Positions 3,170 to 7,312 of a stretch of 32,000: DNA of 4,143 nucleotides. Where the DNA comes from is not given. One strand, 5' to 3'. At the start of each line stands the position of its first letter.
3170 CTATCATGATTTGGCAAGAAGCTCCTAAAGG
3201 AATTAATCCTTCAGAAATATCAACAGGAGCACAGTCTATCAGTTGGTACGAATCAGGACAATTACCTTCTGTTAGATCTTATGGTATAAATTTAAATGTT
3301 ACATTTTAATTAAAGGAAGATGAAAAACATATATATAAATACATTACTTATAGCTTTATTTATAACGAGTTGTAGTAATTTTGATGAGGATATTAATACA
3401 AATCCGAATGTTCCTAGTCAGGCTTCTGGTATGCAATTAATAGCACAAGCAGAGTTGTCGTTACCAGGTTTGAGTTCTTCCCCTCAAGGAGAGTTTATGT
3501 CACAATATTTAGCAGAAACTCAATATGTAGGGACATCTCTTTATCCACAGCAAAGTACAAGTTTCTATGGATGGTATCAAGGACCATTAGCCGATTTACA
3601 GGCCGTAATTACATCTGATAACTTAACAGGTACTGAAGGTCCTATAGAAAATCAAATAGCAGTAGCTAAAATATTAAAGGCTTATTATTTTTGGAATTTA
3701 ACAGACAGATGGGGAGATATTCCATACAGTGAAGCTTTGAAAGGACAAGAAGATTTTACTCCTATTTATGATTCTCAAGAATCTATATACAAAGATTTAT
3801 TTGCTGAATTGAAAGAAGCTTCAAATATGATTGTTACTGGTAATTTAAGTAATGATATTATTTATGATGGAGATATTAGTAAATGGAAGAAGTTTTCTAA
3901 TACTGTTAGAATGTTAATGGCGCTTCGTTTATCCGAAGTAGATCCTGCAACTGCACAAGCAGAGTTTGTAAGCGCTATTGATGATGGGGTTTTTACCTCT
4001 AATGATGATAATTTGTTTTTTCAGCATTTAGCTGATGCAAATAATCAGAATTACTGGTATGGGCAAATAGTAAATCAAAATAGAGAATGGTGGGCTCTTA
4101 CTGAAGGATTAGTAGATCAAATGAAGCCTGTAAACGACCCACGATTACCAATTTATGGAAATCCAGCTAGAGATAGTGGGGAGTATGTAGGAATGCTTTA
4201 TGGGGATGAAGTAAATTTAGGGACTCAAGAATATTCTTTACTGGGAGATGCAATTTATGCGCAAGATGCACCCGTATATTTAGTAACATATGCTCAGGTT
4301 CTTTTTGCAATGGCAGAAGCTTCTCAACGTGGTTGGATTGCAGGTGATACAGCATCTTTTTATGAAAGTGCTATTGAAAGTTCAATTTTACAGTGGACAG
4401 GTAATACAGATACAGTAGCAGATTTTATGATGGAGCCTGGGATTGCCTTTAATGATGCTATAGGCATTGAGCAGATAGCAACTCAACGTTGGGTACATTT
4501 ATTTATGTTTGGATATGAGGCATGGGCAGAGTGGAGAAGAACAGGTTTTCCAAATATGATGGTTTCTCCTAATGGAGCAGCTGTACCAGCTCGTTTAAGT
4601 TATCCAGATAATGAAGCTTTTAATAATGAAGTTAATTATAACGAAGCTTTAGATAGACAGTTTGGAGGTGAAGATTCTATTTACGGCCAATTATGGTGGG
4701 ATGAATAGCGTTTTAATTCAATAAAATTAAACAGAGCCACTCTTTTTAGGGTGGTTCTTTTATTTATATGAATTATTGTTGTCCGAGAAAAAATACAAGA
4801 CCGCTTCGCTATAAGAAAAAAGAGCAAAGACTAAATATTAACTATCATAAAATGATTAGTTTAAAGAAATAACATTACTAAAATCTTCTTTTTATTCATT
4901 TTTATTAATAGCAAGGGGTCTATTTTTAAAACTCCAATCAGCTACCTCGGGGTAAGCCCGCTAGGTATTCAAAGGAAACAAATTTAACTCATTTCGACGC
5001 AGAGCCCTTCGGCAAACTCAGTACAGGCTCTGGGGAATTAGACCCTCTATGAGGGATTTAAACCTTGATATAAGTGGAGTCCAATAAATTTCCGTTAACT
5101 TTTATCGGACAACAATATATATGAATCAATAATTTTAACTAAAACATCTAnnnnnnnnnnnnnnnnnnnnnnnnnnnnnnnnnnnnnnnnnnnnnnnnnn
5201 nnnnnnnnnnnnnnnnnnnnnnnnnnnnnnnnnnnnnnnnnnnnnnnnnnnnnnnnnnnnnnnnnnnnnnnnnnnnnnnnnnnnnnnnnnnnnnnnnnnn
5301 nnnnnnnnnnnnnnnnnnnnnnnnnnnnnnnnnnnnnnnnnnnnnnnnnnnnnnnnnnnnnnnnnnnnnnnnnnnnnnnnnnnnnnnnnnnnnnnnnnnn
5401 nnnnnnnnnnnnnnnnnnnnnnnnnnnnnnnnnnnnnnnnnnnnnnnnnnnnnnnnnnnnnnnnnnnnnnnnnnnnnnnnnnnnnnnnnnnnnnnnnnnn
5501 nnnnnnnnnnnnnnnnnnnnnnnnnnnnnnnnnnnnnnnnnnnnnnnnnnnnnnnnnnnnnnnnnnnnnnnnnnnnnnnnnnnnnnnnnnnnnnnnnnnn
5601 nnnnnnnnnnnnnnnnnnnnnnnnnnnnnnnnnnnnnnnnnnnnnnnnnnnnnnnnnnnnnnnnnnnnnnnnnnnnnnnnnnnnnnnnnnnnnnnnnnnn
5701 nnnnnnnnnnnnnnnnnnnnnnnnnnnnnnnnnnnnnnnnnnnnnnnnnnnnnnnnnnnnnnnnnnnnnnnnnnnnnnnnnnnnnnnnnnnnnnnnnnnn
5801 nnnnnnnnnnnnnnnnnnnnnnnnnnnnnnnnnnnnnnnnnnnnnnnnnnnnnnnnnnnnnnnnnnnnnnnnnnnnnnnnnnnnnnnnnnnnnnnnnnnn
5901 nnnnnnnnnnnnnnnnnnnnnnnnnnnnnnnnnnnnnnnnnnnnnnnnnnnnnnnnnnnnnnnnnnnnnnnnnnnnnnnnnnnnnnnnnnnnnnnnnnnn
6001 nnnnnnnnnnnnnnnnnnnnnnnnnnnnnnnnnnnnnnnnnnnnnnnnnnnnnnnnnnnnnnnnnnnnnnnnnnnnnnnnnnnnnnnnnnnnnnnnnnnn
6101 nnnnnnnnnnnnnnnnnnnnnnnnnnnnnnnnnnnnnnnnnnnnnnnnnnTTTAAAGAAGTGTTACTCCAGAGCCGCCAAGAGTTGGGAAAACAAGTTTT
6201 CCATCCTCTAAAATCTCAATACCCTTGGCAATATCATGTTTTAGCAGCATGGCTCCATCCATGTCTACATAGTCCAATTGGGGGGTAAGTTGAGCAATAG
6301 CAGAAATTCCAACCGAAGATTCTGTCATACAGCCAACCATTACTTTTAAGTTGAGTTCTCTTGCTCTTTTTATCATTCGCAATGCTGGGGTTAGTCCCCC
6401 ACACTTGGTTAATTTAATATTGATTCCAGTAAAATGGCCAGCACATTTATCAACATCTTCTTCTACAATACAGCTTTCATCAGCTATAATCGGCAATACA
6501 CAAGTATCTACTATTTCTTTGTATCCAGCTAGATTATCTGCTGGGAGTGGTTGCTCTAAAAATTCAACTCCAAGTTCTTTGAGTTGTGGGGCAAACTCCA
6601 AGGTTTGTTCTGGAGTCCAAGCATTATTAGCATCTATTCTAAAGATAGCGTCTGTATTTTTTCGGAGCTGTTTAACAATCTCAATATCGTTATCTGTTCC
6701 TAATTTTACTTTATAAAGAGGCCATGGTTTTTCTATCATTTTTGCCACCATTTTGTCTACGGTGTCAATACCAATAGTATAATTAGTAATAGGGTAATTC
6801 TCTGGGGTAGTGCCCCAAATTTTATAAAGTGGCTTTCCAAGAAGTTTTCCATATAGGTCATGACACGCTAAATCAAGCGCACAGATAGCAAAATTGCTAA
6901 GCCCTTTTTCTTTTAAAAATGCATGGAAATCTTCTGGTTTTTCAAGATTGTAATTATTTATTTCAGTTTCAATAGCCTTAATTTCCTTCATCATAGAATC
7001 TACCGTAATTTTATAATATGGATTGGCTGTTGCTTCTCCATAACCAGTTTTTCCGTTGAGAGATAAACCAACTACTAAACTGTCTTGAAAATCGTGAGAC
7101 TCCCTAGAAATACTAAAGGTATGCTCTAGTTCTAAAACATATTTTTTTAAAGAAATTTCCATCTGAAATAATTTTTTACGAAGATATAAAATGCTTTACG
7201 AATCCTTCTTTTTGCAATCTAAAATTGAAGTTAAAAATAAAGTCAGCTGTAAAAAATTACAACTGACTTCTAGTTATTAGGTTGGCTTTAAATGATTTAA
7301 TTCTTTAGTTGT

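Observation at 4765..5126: A MITE-like element with perfect 13-bp terminal inverted repeats and a perfect 9-bp target-site duplication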

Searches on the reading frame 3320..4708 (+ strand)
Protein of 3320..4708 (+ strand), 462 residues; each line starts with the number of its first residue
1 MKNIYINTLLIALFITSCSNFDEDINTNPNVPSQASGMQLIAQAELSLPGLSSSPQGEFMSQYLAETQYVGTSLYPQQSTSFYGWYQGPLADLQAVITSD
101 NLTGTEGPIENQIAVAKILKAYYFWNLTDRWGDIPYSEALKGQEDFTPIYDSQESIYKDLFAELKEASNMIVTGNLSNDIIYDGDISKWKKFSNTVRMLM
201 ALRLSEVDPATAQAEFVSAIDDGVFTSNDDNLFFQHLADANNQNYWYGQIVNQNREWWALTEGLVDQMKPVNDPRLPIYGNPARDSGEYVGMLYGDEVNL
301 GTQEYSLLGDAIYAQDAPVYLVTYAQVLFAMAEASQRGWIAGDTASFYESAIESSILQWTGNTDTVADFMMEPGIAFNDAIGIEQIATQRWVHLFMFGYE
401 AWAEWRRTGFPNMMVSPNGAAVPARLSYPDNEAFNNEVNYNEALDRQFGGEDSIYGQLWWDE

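Call 10: search_protein_families(library=pfam, proteins=[window:3320-4708:+])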
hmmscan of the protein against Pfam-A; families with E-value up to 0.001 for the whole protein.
window:3320-4708:+ (462 aa): 2 families
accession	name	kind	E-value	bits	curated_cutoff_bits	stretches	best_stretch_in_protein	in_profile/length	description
PF12771.13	SusD-like_2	-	7.6e-120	401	27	1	32-429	4-415/415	Starch-binding associating with outer membrane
PF12741.13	SusD-like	-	1.4e-64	219.4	27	2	57-362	50-363/495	Susd and RagB outer membrane lipoprotein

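Call 11: find_encoding_contigs(protein=window:3320-4708:+, flank=10000, max_places=10)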
Protein window:3320-4708:+ (462 aa): 1 contig read that carries it; 1 place shown.
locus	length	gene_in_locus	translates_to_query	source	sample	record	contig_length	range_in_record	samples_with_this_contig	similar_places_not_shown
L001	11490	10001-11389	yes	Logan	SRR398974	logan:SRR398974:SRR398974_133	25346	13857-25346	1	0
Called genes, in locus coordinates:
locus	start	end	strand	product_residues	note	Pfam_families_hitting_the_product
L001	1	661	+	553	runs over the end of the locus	PF02463:SMC_N, PF13476:AAA_23 (faint)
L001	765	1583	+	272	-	PF00106:adh_short, PF13561:adh_short_C2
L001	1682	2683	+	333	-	PF00535:Glycos_transf_2, PF10111:Glyco_tranf_2_2, PF13641:Glyco_tranf_2_3, PF13632:Glyco_trans_2_3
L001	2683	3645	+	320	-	PF07949:YbbR (weak)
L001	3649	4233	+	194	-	PF01121:CoaE, PF13238:AAA_18, PF13401:AAA_22 (faint)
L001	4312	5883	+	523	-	PF00512:HisKA, PF02518:HATPase_c, PF14501:HATPase_c_5 (weak)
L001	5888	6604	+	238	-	PF00072:Response_reg, PF00486:Trans_reg_C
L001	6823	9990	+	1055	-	PF13620:CarboxypepD_reg, PF13715:CarbopepD_reg_2, PF07715:Plug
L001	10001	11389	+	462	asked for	PF12771:SusD-like_2, PF12741:SusD-like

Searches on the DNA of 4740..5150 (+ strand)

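Call 40: search_rna_families(source=window, start=4740, end=5150, threshold=evalue, max_evalue=10, show_alignments=2)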
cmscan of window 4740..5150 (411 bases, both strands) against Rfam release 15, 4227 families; matches with E-value up to 10: 4.
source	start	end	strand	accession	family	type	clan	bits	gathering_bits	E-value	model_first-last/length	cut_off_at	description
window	5032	5063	-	RF01321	CRISPR-DR8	Gene; CRISPR;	-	17.2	39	0.56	1-37/37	no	CRISPR RNA direct repeat element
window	4741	4775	-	RF02925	6A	Gene; sRNA;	-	14.6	41.2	8.3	1-52/52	no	6A RNA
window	4860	4892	-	RF01471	rliB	Gene; sRNA;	-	11.7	40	5.9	1-360/360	no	Listeria sRNA rliB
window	4967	5138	-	RF01946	KCNQ1OT1_1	Gene; lncRNA;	-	9.1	70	0.26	288-464/464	no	KCNQ1 overlapping transcript 1 conserved region 1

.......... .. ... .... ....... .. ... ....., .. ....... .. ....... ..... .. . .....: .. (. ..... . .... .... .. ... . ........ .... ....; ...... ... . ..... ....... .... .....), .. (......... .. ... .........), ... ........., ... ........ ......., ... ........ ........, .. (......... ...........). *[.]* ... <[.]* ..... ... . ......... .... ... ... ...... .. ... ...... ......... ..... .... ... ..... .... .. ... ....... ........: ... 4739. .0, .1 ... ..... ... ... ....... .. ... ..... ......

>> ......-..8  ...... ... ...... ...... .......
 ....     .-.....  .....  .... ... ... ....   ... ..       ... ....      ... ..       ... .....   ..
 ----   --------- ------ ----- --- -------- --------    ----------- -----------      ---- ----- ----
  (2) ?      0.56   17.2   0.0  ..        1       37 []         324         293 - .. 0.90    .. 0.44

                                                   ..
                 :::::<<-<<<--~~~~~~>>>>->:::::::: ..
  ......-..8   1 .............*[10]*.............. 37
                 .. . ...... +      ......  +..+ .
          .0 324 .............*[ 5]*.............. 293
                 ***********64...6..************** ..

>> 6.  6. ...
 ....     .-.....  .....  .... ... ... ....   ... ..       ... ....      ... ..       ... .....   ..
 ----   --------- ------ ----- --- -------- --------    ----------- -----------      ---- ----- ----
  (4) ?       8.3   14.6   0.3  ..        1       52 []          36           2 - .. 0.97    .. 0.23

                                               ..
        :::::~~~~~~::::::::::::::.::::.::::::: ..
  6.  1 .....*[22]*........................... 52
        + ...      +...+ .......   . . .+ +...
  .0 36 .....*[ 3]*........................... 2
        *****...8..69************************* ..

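Call 41: search_dna_similar(query=window:4774-5117:+, collection=plasmids, mode=distant, max_evalue=0.01)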
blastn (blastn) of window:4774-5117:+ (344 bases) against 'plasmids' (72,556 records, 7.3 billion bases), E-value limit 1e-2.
No match.

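Call 42: search_dna_similar(query=window:4774-5117:+, collection=phages, mode=distant, max_evalue=0.01)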
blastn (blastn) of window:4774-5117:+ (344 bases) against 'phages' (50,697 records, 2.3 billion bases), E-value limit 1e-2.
No match.

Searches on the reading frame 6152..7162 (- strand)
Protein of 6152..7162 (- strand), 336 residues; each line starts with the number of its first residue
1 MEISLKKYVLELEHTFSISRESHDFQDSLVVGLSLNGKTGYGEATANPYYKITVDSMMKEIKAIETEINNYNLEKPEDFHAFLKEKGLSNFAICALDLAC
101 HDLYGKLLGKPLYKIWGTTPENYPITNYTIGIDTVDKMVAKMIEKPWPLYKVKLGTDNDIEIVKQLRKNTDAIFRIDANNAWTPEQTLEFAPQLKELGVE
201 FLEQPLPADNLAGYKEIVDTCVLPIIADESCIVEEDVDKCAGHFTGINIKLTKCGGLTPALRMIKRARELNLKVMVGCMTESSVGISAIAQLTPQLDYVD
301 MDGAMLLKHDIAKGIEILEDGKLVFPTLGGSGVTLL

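Call 32: find_encoding_contigs(protein=window:6152-7162:-, flank=10000, max_places=10)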
Protein window:6152-7162:- (336 aa): 23 contigs read that carry it; 10 places shown.
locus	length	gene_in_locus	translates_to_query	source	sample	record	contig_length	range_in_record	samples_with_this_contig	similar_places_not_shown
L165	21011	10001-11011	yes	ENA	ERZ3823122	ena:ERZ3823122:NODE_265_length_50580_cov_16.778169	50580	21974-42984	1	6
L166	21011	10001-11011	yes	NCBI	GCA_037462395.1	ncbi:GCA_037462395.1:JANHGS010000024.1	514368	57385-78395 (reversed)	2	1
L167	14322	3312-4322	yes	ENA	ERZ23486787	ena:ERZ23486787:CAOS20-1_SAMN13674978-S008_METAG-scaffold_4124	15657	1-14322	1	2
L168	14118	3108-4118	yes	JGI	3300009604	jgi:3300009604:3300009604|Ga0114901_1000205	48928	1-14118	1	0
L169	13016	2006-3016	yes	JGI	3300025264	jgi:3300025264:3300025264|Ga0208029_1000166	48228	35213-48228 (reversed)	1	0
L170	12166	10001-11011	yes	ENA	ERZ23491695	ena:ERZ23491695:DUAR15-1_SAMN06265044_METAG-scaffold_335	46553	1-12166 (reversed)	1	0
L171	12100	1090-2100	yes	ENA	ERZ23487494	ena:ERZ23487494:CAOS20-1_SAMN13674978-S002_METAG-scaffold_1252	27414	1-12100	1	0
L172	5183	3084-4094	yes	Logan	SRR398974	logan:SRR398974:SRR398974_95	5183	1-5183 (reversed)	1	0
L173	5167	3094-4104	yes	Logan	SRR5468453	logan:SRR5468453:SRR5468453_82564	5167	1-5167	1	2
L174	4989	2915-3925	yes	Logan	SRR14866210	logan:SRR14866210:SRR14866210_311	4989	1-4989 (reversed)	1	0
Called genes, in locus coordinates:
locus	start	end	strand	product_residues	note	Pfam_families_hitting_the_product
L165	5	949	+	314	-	-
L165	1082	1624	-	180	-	PF01713:Smr (weak)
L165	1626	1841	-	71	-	-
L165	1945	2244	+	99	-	PF10825:DUF2752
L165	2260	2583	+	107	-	-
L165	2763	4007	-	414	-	PF00202:Aminotran_3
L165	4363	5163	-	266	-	PF01987:AIM24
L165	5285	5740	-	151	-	PF14539:DUF4442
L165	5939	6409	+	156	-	PF09685:MamF_MmsF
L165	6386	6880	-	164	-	-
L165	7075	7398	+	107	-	PF03551:PadR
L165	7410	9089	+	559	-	PF04024:PspC, PF22571:LiaI-LiaF-TM_PspC, PF22744:Toast-rack_PspC-Cterm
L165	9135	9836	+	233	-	PF10988:DUF2807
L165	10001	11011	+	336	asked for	PF02746:MR_MLE_N (faint), PF13378:MR_MLE_C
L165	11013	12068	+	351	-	-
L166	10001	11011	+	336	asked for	PF02746:MR_MLE_N (faint), PF13378:MR_MLE_C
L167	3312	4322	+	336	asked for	PF02746:MR_MLE_N (faint), PF13378:MR_MLE_C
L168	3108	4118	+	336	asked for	PF02746:MR_MLE_N (faint), PF13378:MR_MLE_C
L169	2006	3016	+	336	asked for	PF02746:MR_MLE_N (faint), PF13378:MR_MLE_C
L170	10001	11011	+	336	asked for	PF02746:MR_MLE_N (faint), PF13378:MR_MLE_C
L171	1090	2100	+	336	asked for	PF02746:MR_MLE_N (faint), PF13378:MR_MLE_C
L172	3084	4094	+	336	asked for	PF02746:MR_MLE_N (faint), PF13378:MR_MLE_C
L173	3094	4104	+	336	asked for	PF02746:MR_MLE_N (faint), PF13378:MR_MLE_C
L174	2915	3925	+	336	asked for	PF02746:MR_MLE_N (faint), PF13378:MR_MLE_C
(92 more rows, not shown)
